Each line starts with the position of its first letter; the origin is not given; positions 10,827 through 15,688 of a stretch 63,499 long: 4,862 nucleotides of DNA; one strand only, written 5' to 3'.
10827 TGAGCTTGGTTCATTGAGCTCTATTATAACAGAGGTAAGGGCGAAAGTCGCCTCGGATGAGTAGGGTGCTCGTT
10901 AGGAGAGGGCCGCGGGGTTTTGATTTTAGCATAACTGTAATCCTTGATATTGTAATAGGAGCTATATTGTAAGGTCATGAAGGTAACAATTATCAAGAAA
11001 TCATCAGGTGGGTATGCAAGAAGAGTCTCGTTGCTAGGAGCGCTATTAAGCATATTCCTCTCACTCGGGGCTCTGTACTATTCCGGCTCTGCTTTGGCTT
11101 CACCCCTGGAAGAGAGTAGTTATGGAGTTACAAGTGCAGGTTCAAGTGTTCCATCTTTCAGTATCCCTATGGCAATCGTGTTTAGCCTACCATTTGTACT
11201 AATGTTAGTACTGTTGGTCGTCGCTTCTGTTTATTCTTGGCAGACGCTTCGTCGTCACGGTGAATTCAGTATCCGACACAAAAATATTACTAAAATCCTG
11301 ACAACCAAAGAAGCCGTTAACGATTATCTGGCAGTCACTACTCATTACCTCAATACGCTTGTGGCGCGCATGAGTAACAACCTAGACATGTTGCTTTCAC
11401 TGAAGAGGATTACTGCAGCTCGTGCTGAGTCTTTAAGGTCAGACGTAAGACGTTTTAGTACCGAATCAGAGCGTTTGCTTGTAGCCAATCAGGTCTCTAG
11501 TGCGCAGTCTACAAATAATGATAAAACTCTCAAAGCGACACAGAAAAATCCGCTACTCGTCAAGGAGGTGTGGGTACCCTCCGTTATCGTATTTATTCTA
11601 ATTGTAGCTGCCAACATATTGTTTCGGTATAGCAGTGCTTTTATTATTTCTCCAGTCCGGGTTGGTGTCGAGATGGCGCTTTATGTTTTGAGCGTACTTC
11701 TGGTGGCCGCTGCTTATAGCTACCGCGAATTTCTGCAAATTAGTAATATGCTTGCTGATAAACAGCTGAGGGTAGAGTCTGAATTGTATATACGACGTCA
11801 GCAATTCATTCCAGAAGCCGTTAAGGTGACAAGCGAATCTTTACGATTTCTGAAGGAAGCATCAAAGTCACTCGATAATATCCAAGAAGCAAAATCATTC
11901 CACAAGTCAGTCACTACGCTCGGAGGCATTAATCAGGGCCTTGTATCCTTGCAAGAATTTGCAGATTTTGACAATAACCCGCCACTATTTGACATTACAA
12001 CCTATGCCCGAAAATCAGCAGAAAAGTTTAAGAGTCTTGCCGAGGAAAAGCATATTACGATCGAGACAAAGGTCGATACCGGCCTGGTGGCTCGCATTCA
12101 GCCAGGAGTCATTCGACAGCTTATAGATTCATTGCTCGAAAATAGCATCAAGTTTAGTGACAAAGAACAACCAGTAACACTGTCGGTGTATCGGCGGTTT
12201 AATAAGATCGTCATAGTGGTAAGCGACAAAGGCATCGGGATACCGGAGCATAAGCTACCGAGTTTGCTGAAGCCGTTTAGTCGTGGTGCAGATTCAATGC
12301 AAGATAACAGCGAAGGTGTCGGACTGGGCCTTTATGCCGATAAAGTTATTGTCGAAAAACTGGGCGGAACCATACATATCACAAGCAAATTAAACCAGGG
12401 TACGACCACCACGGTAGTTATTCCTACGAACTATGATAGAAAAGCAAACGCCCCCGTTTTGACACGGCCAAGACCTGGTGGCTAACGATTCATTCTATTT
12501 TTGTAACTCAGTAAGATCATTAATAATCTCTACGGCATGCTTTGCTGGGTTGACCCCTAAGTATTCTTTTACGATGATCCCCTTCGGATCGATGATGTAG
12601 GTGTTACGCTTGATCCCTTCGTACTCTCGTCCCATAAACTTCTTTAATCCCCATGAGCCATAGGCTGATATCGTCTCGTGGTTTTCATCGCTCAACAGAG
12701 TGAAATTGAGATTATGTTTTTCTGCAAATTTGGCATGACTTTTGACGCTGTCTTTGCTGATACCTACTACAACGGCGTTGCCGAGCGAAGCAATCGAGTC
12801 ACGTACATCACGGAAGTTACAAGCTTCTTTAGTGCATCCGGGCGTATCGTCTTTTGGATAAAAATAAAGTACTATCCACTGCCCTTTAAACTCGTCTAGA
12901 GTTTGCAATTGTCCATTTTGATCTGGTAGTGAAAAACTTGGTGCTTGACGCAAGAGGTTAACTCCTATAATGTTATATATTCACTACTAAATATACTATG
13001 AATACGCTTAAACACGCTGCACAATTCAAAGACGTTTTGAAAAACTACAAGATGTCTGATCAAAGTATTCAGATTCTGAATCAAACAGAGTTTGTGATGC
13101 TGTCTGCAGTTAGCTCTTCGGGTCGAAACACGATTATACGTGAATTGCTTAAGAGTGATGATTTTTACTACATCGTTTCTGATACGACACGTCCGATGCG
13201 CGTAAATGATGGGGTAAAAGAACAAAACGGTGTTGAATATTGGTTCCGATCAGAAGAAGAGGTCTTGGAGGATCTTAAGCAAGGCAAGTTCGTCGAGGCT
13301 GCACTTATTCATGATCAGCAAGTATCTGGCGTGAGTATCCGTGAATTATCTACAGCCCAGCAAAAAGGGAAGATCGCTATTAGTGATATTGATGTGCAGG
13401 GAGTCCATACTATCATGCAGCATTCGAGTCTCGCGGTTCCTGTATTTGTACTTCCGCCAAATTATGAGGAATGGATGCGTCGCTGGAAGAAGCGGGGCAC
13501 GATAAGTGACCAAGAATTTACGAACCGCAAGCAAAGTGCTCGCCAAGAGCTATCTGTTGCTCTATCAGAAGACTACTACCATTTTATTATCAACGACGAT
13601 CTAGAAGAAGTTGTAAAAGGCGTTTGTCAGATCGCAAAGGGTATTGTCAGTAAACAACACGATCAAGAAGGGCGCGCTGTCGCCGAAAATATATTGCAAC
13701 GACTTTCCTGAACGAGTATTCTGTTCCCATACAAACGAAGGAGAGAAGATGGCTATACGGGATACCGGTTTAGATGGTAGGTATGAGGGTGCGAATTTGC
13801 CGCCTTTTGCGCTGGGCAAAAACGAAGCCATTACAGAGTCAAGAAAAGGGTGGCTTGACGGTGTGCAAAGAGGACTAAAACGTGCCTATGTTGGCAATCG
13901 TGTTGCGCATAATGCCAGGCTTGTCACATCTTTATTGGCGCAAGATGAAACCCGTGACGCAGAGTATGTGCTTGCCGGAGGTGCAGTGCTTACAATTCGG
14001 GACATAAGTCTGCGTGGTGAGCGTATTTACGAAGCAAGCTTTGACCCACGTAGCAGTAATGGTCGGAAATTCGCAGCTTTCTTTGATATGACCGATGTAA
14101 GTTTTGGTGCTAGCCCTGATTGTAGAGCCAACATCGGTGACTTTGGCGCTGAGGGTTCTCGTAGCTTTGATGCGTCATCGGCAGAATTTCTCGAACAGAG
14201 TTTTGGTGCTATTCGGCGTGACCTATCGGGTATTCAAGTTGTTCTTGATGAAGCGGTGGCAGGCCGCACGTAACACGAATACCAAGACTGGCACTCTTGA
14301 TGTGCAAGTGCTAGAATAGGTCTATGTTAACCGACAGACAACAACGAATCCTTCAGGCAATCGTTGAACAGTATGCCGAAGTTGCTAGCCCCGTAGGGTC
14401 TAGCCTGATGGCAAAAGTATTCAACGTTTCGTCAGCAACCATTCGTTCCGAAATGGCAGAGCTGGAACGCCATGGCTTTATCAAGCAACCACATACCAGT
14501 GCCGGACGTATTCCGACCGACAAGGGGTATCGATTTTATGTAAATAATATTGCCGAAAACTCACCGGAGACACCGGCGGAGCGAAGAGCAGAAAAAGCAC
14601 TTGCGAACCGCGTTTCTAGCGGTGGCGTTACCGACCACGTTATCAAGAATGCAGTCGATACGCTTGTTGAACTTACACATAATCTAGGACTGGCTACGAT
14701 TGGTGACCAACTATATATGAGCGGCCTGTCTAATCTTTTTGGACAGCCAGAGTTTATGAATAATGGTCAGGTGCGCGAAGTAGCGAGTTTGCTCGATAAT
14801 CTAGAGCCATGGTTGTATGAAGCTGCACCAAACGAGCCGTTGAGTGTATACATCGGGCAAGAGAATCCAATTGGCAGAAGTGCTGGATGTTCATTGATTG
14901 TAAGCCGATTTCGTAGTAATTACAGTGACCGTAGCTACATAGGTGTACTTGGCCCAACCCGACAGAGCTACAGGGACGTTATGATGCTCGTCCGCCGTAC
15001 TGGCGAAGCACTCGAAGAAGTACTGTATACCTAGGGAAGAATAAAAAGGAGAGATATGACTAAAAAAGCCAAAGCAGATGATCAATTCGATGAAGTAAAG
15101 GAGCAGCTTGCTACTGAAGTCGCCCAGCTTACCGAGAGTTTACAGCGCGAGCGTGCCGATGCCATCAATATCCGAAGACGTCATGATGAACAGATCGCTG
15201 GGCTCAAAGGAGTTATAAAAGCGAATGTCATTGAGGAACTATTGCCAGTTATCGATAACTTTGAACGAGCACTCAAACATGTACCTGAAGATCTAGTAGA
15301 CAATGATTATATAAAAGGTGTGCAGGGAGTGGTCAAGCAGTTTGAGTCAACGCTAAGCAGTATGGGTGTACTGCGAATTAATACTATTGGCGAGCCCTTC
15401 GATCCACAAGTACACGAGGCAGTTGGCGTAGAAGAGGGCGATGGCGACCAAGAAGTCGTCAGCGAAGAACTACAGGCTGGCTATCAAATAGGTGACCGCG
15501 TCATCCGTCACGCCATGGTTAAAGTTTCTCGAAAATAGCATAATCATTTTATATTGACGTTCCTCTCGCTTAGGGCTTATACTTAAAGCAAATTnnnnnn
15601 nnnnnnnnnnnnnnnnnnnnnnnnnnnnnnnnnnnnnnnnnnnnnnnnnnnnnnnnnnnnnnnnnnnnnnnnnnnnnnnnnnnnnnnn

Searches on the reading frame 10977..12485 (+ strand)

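Call 14: search_protein_families(library=pfam, proteins=[window:10977-12485:+], max_evalue=0.00001)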
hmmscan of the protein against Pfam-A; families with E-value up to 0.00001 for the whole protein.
window:10977-12485:+ (502 aa): 1 family
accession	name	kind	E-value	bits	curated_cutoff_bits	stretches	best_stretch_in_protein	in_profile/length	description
PF02518.31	HATPase_c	-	1.2e-21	77.7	26.4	1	379-484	6-109/111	Histidine kinase-, DNA gyrase B-, and HSP90-like ATPase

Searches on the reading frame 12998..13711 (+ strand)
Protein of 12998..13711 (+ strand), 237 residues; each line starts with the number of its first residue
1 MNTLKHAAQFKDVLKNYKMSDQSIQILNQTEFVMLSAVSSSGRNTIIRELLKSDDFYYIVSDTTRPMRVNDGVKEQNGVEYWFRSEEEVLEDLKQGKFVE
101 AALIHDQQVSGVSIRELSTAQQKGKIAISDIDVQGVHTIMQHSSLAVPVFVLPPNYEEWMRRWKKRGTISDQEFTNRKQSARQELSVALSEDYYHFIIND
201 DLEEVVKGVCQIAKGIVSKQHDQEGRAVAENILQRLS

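Call 14: search_protein_families(library=pfam, proteins=[window:12998-13711:+], max_evalue=0.00001)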
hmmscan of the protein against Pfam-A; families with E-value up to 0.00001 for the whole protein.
window:12998-13711:+ (237 aa): 1 family
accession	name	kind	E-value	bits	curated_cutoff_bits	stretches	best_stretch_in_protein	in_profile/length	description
PF00625.27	Guanylate_kin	-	1.3e-28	100.4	25.2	1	32-211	4-177/182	Guanylate kinase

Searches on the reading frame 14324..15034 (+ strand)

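Call 14: search_protein_families(library=pfam, proteins=[window:14324-15034:+], max_evalue=0.00001)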
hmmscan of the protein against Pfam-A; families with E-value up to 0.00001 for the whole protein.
window:14324-15034:+ (236 aa): 2 families
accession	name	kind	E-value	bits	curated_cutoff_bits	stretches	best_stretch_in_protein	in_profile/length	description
PF01628.27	HrcA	-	2.6e-20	73.8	22.2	1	102-220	104-215/215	HrcA protein C terminal domain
PF03444.21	HrcA_DNA-bdg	-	1.2e-06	28.5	21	1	1-70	1-71/79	Winged helix-turn-helix transcription repressor, HrcA DNA-binding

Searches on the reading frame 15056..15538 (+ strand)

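Call 14: search_protein_families(library=pfam, proteins=[window:15056-15538:+], max_evalue=0.00001)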
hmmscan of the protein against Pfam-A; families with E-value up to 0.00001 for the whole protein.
window:15056-15538:+ (160 aa): 1 family
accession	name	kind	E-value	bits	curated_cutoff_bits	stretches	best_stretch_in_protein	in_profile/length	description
PF01025.24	GrpE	-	5.2e-42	143.8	25.8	1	5-158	10-164/165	GrpE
